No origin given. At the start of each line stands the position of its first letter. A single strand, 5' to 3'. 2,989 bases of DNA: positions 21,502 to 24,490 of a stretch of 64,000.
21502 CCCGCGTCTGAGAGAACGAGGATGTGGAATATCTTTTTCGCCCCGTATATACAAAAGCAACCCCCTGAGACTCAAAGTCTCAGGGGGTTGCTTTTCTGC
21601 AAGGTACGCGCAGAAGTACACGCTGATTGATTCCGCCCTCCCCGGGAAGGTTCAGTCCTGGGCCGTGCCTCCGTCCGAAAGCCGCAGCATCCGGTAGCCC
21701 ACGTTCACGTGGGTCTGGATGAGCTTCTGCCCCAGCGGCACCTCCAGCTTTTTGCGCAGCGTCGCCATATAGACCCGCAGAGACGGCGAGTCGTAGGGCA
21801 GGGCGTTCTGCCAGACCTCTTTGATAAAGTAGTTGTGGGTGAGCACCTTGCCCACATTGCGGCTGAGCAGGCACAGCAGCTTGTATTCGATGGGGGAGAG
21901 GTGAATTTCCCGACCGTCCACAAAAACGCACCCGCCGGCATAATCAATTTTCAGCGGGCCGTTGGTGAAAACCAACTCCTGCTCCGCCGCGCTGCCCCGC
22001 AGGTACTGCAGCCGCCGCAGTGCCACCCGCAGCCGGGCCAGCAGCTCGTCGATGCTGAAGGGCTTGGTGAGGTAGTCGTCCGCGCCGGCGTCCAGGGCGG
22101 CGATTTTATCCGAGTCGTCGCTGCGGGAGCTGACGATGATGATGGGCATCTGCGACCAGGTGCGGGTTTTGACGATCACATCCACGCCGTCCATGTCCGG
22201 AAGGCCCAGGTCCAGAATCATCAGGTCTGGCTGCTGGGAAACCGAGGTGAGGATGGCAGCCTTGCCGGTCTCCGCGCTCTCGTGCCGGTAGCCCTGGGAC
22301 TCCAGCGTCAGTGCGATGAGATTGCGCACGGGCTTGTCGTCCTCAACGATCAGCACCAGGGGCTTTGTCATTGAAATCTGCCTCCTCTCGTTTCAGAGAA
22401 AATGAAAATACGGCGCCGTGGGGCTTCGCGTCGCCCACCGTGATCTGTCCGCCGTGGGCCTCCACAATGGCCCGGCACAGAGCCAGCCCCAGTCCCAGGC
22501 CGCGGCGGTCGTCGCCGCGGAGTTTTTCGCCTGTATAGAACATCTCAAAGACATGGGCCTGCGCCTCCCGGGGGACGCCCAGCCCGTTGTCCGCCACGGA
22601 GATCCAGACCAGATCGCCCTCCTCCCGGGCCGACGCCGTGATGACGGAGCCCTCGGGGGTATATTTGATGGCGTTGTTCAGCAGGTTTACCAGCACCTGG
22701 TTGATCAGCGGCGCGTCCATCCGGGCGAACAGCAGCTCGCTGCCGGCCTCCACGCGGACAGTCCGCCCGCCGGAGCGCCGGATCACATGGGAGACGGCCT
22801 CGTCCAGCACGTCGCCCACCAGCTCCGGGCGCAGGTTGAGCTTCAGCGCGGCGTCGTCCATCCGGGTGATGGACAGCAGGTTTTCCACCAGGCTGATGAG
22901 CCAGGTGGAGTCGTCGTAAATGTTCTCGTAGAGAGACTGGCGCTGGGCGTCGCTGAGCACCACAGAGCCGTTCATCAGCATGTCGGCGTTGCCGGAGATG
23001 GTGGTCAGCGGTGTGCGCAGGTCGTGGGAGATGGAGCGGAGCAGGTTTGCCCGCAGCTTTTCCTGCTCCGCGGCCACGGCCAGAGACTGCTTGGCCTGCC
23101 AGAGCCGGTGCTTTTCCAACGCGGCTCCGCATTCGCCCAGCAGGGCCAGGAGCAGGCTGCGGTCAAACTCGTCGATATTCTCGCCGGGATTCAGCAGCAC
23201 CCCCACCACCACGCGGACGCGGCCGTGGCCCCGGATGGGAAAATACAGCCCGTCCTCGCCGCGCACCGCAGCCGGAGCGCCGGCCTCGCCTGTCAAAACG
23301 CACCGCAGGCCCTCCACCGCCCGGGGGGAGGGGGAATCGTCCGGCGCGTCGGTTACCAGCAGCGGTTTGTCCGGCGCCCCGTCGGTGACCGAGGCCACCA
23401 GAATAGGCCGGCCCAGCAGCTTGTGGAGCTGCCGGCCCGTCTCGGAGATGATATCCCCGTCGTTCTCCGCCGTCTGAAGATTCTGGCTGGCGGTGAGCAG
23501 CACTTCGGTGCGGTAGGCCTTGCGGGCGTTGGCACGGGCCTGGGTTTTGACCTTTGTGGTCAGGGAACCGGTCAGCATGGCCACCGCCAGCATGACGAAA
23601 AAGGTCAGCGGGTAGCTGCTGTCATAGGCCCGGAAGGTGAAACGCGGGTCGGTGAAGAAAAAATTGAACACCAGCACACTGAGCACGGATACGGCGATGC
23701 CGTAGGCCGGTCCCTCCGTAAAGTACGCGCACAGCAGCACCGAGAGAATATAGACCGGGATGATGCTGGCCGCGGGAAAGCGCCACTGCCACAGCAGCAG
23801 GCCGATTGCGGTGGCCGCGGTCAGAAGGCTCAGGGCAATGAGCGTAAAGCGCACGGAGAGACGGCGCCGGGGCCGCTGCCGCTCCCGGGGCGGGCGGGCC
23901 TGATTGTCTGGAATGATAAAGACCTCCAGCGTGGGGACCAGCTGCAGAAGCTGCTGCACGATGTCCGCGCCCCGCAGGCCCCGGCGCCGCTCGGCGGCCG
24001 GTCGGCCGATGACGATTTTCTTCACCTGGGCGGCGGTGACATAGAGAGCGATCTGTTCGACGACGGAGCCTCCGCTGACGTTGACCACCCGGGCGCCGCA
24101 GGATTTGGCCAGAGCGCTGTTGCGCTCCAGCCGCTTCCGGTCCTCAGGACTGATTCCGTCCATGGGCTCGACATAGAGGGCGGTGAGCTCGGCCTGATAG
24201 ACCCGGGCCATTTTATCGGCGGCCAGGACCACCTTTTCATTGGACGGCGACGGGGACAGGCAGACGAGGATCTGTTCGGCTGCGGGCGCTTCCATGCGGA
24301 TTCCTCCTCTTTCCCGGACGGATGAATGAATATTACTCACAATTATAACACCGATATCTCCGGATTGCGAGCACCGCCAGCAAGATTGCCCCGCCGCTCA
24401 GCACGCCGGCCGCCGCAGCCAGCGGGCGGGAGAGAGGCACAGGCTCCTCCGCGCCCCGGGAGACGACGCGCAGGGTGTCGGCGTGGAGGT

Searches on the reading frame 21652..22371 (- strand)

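Call 31: search_protein_families(library=pfam, proteins=[window:21652-22371:-], max_evalue=0.01)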
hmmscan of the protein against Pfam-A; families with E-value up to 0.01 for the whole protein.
window:21652-22371:- (239 aa): 2 families
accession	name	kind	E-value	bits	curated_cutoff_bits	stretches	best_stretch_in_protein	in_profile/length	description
PF00072.30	Response_reg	-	3.5e-29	101.7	30.2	1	6-114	1-110/111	Response regulator receiver domain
PF00486.34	Trans_reg_C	-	1.9e-18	66.8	26.2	1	153-228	1-77/77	Transcriptional regulatory protein, C terminal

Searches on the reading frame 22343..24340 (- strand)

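Call 31: search_protein_families(library=pfam, proteins=[window:22343-24340:-], max_evalue=0.01)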
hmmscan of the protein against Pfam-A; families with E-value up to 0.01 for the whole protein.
window:22343-24340:- (665 aa): 5 families
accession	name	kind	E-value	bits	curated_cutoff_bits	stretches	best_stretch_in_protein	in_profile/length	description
PF13493.11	DUF4118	-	1.8e-30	105.3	28.4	1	167-273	2-106/107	Domain of unknown function (DUF4118)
PF02518.31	HATPase_c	-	8.2e-26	91.1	26.4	1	542-652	2-110/111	Histidine kinase-, DNA gyrase B-, and HSP90-like ATPase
PF00512.31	HisKA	-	4.6e-13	49.4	26.9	1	430-496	2-65/66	His Kinase A (phospho-acceptor) domain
PF00582.32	Usp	-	0.00047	21.2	24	1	23-123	4-121/141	Universal stress protein family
PF13185.12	GAF_2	-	0.0055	17.3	28.6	0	325-409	65-136/136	GAF domain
